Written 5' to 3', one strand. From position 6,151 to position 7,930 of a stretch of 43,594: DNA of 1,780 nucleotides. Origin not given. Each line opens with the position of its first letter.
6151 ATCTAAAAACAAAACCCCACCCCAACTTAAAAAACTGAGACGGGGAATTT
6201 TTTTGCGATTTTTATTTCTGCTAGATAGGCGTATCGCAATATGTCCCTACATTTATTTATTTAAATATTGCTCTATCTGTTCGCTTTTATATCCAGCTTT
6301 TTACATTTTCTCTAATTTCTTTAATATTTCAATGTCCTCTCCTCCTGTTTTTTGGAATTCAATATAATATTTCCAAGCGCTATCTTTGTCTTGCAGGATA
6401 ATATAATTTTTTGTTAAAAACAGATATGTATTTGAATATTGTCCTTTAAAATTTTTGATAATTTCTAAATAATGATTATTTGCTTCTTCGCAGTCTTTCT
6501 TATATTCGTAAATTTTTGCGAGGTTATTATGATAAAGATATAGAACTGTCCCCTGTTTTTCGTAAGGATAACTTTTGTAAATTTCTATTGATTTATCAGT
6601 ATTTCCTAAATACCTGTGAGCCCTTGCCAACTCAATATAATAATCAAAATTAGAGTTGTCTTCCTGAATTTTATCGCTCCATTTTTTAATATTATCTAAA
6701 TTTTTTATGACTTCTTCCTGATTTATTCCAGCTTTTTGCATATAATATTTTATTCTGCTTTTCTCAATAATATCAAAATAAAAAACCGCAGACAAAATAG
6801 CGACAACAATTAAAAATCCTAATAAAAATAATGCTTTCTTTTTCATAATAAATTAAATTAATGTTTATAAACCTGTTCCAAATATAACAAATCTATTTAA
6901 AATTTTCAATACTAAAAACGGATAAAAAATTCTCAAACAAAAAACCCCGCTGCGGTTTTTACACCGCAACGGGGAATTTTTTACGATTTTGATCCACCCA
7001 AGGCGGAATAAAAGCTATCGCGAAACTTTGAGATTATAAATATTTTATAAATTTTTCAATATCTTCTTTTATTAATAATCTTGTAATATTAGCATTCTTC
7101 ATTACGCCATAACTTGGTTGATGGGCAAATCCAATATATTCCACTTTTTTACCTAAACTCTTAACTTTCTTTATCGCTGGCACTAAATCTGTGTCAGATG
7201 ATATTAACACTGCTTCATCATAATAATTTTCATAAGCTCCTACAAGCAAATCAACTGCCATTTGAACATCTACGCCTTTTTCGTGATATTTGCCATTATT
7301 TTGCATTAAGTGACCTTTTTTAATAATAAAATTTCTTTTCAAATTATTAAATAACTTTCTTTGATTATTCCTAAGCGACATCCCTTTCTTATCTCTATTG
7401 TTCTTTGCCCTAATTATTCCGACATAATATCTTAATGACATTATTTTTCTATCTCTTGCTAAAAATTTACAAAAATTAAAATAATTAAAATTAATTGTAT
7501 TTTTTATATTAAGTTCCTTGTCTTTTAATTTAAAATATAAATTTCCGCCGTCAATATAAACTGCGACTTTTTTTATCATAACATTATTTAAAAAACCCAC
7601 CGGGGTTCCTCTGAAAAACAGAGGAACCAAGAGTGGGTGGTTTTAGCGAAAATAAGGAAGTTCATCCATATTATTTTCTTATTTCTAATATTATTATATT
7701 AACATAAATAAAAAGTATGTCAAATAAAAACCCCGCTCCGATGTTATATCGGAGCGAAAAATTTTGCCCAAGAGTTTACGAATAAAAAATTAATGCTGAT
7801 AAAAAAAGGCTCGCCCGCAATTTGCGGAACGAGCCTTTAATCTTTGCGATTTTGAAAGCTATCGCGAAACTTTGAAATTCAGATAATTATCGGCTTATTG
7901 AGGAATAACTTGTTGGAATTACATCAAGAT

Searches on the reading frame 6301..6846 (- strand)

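Call 35: search_protein_families(library=pfam, proteins=[window:6301-6846:-], max_evalue=0.01)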
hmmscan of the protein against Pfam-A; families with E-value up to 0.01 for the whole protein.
window:6301-6846:- (181 aa): 6 families
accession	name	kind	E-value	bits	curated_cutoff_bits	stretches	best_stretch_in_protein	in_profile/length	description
PF13424.12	TPR_12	-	6.1e-05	23.6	30.1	0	106-133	48-75/77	Tetratricopeptide repeat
PF07719.23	TPR_2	-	9.5e-05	22.7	27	0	68-91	2-25/34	Tetratricopeptide repeat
PF13174.12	TPR_6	-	0.00057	20.8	26.3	0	73-93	6-26/33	Tetratricopeptide repeat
PF13428.12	TPR_14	-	0.001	20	23.5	0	69-92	3-26/44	Tetratricopeptide repeat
PF13176.12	TPR_7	-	0.0034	17.8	27.9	0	72-92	4-24/36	Tetratricopeptide repeat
PF25058.1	ARM_TT21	-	0.0082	16.6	27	0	108-155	62-109/155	Tetratricopeptide repeat protein 21 ARM repeat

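Call 75: search_protein_families(library=padloc, proteins=[window:6301-6846:-], max_evalue=0.01)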
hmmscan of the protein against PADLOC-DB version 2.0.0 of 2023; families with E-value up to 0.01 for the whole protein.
window:6301-6846:- (181 aa): 0 families

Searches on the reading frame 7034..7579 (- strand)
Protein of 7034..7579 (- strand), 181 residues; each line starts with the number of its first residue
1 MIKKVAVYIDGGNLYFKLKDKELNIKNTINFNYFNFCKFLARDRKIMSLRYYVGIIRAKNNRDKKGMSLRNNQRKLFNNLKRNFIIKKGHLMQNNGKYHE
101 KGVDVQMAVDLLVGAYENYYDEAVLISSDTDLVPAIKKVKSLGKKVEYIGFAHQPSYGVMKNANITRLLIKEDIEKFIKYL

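Call 35: search_protein_families(library=pfam, proteins=[window:7034-7570:-], max_evalue=0.01)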
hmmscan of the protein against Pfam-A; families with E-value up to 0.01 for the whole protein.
window:7034-7570:- (178 aa): 1 family
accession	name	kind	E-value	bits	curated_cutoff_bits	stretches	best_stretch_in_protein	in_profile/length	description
PF01936.24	NYN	-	2.2e-22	80.6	24.2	1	1-151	1-128/145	NYN domain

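Call 36: find_encoding_contigs(protein=window:7034-7579:-, flank=10000, max_places=10)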
Protein window:7034-7579:- (181 aa): 6 contigs read that carry it; 6 places shown.
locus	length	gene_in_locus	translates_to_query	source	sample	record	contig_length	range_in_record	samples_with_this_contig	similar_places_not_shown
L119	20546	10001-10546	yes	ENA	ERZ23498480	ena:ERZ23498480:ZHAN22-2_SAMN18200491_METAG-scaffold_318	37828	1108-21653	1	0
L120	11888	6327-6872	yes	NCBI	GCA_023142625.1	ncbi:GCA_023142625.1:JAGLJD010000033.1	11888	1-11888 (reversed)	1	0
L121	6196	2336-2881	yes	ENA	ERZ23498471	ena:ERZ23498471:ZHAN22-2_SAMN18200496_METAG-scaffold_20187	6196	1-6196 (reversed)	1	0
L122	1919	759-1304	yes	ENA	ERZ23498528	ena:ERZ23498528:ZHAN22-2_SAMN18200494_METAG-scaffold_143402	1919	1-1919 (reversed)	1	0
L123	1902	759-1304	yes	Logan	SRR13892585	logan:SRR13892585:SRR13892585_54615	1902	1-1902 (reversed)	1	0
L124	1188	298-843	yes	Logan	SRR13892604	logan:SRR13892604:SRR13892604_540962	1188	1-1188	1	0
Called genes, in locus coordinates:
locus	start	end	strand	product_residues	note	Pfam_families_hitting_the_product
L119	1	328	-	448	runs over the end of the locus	PF13660:DUF4147, PF05161:MOFRL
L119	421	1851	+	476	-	PF02826:2-Hacid_dh_C (faint), PF03446:NAD_binding_2 (faint), PF03721:UDPG_MGDP_dh_N, PF03807:F420_oxidored (faint), PF00984:UDPG_MGDP_dh, PF03720:UDPG_MGDP_dh_C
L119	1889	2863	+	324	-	PF01636:APH, PF02958:EcKL (faint)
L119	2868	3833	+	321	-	PF00579:tRNA-synt_1b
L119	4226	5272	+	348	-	PF18915:DUF5667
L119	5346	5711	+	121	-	PF05635:23S_rRNA_IVP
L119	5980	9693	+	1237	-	-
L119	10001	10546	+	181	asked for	PF01936:NYN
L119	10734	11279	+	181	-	-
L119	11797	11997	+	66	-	-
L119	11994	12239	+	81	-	-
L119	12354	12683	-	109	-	-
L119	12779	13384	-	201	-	PF13936:HTH_38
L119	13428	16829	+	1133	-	PF00565:SNase (weak), PF00041:fn3 (faint), PF13229:Beta_helix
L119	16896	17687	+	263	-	PF02900:LigB, PF01875:Memo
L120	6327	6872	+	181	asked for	PF01936:NYN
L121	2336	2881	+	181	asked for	PF01936:NYN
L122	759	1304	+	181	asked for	PF01936:NYN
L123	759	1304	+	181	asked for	PF01936:NYN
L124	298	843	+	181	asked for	PF01936:NYN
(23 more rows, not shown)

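Call 48: find_homologous_proteins(query=window:7034-7579:-, max_evalue=1e-20)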
Query window:7034-7579:- (181 aa): 1603 proteins with E <= 1e-20 among 1882 candidates; the best 120 are listed.
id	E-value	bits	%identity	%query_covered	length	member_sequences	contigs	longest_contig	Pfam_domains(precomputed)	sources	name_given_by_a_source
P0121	1.6e-111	388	100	100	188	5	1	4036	PF01936.25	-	-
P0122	7.1e-93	327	84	97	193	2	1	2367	PF01936.25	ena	-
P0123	8.3e-93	327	83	98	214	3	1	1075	PF01936.25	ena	-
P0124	1.7e-90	319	82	97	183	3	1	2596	PF01936.25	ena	-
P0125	2.2e-83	296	77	98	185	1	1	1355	PF01936.25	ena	-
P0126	1.1e-70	255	66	97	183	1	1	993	PF01936.25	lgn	-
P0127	4.8e-69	250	64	97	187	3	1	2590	PF01936.25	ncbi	-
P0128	2.5e-68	247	64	97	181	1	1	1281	PF01936.25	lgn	-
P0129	4.7e-68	246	65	97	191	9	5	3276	PF01936.25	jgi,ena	-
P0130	1.1e-67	245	64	97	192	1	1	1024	PF01936.25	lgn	-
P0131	1.5e-67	245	63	97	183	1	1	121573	PF01936.25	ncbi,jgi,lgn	ncbi:MAG: NYN domain-containing protein [Patescibacteria group bacterium]|jgi:uncharacterized LabA/D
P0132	2.4e-67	244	65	97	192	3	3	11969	PF01936.25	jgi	-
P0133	2.6e-67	244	64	98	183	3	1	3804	PF01936.25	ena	-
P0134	2.9e-67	244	62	97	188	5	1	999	PF01936.25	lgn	-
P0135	4.1e-67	243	62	97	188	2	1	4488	PF01936.25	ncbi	ncbi:MAG: NYN domain-containing protein [bacterium]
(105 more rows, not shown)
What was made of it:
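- NYN homologs are near-ubiquitous in Patescibacteria: 1603 hits (call 48).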

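Call 49: find_encoding_contigs(protein=P0122, flank=3000, max_places=4)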
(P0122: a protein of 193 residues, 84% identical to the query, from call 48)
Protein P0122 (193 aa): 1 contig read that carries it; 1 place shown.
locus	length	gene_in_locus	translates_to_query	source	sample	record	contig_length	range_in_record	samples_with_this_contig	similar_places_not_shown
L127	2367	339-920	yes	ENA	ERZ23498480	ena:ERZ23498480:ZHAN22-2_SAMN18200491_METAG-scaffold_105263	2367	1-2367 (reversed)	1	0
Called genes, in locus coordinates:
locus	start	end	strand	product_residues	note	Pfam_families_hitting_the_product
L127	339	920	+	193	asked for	PF01936:NYN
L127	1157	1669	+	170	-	PF06114:Peptidase_M78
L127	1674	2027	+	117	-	-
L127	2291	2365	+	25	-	?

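Call 50: find_encoding_contigs(protein=P0124, flank=3000, max_places=4)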
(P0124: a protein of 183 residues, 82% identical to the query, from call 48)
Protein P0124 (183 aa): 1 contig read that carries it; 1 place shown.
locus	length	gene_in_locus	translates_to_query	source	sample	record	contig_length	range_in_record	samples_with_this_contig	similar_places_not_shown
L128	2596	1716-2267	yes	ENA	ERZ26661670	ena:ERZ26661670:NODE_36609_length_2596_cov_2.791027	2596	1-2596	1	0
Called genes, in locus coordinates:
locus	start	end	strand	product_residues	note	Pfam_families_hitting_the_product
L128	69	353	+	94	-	-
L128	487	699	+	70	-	-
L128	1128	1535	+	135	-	-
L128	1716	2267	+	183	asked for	PF01936:NYN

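Call 75: search_protein_families(library=padloc, proteins=[window:7034-7579:-], max_evalue=0.01)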
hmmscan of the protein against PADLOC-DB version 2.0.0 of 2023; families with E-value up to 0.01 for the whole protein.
window:7034-7579:- (181 aa): 2 families
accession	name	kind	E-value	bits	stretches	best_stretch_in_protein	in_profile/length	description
PDLC04163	HEC-09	-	1.8e-21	74.8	1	3-147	2-150/203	-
PDLC01154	NYN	-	2e-10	38.6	1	6-153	149-279/310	"LabA-like protein, NYN family nuclease"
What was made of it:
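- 7034..7579 (-): NYN-domain protein gene. calls 35, 48, 75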

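Call 76: search_protein_families(library=ncbifam, proteins=[window:7034-7579:-], max_evalue=0.01)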
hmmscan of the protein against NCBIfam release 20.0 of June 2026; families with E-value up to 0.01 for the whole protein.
window:7034-7579:- (181 aa): 1 family
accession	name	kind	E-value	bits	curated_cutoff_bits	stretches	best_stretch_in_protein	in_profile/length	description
TIGR00288.1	TIGR00288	hypoth_equivalog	1.3e-06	28.3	178.45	1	102-171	88-156/160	TIGR00288 family NYN domain-containing protein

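Call 77: find_encoding_contigs(protein=P0129, flank=1500, max_places=6)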
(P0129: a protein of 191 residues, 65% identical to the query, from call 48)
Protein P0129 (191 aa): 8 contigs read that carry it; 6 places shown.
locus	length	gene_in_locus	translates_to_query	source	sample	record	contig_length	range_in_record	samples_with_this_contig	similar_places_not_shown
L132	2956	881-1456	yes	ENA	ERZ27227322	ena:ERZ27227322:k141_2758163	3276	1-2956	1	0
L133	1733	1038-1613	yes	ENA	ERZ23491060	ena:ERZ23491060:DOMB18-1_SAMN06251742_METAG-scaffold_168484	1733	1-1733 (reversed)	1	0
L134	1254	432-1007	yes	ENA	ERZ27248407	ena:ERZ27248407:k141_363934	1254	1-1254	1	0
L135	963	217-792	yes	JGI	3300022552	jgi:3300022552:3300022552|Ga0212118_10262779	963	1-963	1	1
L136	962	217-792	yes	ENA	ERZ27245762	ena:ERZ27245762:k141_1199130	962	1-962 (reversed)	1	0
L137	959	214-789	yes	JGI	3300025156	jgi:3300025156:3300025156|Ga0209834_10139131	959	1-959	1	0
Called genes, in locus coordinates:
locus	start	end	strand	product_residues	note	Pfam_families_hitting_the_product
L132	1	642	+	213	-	?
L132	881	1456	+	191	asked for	PF01936:NYN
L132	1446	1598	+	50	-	-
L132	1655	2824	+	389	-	PF13173:AAA_14, PF13635:DUF4143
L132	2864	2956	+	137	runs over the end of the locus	?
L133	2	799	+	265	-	?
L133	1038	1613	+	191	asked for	PF01936:NYN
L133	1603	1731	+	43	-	?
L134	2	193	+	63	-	?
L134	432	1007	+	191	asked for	PF01936:NYN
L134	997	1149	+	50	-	-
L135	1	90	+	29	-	?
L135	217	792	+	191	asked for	PF01936:NYN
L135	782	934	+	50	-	-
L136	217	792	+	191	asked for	PF01936:NYN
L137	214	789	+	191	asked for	PF01936:NYN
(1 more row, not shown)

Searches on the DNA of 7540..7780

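Call 66: search_rna_families(source=window, start=7540, end=7780, threshold=evalue, max_evalue=1)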
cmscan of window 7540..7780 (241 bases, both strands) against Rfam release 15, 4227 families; matches with E-value up to 1: 2.
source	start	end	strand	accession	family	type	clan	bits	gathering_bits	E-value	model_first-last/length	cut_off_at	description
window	7584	7696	+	RF01584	snoR03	Gene; snRNA; snoRNA; HACA-box;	-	22.2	80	1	1-163/163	no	small nucleolar RNA snoR03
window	7618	7770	-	RF00077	SraB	Gene; sRNA;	-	19.8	130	0.06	1-169/169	no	SraB RNA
